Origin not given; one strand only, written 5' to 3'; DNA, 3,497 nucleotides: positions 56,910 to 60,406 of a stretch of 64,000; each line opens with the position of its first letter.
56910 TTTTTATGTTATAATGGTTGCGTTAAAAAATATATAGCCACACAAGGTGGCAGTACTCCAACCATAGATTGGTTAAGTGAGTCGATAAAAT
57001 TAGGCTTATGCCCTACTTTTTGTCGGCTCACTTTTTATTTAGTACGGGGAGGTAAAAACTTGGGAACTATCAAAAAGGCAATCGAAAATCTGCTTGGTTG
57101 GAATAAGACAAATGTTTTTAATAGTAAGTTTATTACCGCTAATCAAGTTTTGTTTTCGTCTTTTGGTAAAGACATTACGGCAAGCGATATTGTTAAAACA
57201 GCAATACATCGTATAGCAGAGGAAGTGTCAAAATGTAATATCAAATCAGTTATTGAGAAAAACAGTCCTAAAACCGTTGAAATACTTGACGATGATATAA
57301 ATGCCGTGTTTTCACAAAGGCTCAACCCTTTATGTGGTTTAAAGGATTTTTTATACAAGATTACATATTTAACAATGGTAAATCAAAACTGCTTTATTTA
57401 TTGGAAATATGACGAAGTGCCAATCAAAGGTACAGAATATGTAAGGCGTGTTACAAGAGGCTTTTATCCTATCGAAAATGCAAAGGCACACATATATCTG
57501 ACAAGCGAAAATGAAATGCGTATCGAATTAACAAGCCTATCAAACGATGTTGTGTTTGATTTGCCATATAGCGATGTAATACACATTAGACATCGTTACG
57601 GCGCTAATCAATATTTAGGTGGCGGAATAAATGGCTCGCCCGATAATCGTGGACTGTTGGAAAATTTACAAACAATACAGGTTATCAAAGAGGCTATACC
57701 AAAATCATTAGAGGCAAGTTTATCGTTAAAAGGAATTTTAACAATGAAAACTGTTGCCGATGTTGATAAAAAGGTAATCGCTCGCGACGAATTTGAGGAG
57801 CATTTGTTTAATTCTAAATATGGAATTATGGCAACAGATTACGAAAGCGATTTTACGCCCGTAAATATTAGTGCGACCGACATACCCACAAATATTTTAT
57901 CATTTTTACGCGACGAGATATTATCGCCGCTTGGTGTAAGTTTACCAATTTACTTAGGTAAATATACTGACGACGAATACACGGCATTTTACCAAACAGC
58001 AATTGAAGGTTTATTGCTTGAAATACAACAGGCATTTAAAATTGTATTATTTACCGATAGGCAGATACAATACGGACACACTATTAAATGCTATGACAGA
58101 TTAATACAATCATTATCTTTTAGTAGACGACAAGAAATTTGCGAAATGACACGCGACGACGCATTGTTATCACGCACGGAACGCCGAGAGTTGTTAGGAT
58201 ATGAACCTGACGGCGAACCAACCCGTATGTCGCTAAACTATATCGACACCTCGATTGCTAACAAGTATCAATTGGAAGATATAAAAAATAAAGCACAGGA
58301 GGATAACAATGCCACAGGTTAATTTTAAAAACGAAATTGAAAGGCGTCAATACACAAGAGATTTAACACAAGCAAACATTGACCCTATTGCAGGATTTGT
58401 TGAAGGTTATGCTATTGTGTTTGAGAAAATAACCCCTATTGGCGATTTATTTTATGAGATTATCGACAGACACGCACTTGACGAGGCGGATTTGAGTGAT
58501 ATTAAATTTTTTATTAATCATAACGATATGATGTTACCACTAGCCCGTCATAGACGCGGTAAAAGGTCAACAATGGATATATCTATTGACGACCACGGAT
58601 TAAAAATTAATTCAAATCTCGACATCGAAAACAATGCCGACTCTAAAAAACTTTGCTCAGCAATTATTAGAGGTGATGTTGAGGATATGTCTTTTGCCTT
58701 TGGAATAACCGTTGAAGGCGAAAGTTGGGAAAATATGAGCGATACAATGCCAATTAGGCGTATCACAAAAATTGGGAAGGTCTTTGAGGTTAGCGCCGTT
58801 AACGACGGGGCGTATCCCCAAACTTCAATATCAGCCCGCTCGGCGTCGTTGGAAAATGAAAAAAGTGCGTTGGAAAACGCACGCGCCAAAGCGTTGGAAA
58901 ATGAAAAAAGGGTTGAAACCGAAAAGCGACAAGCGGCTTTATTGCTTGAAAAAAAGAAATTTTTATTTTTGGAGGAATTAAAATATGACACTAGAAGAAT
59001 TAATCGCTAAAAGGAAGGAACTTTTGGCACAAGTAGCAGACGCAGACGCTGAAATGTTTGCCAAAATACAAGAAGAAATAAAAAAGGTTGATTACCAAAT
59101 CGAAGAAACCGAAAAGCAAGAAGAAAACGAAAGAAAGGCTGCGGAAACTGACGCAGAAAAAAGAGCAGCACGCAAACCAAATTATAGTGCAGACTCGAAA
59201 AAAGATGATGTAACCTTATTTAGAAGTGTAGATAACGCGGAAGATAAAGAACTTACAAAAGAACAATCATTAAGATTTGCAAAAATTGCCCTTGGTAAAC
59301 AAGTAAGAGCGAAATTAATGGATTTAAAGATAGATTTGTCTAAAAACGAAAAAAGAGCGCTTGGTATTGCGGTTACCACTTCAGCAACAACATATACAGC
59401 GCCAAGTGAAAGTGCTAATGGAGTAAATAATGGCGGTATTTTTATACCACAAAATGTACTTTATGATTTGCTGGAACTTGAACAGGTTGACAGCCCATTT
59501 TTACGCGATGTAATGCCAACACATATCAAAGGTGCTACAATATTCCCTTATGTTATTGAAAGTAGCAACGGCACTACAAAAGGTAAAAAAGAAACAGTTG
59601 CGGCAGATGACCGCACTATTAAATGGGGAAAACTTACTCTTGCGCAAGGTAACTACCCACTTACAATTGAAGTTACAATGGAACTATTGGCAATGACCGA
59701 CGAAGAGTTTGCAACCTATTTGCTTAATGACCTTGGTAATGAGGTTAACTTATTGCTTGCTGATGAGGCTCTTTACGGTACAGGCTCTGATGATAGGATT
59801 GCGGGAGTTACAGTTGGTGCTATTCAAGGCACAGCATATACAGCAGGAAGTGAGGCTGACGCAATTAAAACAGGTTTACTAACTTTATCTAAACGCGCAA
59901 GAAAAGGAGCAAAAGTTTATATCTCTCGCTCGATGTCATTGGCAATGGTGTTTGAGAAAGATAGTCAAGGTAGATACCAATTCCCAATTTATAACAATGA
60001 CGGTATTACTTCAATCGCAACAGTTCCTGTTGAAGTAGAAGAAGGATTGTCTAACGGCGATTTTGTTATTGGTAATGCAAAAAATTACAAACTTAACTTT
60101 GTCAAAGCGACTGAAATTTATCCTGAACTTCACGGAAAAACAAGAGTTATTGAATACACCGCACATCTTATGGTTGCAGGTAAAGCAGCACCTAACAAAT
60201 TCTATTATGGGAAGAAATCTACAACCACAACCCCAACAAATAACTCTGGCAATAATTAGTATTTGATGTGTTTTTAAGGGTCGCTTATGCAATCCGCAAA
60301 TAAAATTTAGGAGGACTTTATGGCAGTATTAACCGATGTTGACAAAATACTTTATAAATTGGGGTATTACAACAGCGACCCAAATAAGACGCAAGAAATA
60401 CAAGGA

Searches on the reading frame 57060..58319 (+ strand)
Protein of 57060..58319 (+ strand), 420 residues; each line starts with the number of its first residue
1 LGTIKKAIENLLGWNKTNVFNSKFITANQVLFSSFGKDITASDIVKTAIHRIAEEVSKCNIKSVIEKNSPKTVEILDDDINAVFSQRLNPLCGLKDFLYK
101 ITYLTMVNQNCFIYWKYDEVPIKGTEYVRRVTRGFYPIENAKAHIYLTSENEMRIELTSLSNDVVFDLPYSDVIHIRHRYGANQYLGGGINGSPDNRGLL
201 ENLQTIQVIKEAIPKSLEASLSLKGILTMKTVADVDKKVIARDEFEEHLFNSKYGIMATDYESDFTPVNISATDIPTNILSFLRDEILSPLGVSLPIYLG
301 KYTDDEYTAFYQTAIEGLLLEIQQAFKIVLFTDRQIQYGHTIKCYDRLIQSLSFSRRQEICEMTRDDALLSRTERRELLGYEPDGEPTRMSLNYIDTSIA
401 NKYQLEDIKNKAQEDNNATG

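Call 23: search_protein_families(library=pfam, proteins=[window:57060-58319:+], max_evalue=0.001)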
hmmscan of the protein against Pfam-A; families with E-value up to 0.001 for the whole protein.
window:57060-58319:+ (420 aa): 1 family
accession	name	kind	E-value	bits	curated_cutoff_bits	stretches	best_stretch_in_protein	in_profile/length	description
PF04860.17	Phage_portal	-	1.1e-24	87.7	39.1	1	45-380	3-321/321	Phage portal protein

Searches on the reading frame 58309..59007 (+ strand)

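Call 23: search_protein_families(library=pfam, proteins=[window:58309-59007:+], max_evalue=0.001)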
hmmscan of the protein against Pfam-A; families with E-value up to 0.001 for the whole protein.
window:58309-59007:+ (233 aa): 1 family
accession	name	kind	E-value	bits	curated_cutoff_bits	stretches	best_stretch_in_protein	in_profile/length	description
PF04586.22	Peptidase_S78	-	1.3e-26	94.2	21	1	30-185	15-163/165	Caudovirus prohead serine protease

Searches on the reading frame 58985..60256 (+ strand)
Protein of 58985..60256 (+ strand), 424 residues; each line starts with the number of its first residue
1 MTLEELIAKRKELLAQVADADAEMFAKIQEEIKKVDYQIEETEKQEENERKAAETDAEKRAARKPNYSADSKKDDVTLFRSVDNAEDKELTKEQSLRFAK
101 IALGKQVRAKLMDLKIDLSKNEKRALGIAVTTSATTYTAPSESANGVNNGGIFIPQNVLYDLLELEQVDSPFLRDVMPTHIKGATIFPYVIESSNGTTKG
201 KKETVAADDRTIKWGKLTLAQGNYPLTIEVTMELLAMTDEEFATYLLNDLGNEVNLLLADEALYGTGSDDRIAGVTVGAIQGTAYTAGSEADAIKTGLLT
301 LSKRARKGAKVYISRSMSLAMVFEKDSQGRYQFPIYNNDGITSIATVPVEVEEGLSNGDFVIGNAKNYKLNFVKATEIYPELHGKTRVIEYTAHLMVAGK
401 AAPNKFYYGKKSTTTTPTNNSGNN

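Call 23: search_protein_families(library=pfam, proteins=[window:58985-60256:+], max_evalue=0.001)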
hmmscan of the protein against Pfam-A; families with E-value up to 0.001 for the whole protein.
window:58985-60256:+ (424 aa): 1 family
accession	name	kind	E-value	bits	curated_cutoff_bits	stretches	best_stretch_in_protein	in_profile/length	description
PF05065.19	Phage_capsid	-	1.5e-13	51.2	24.2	1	150-379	1-243/280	Phage capsid family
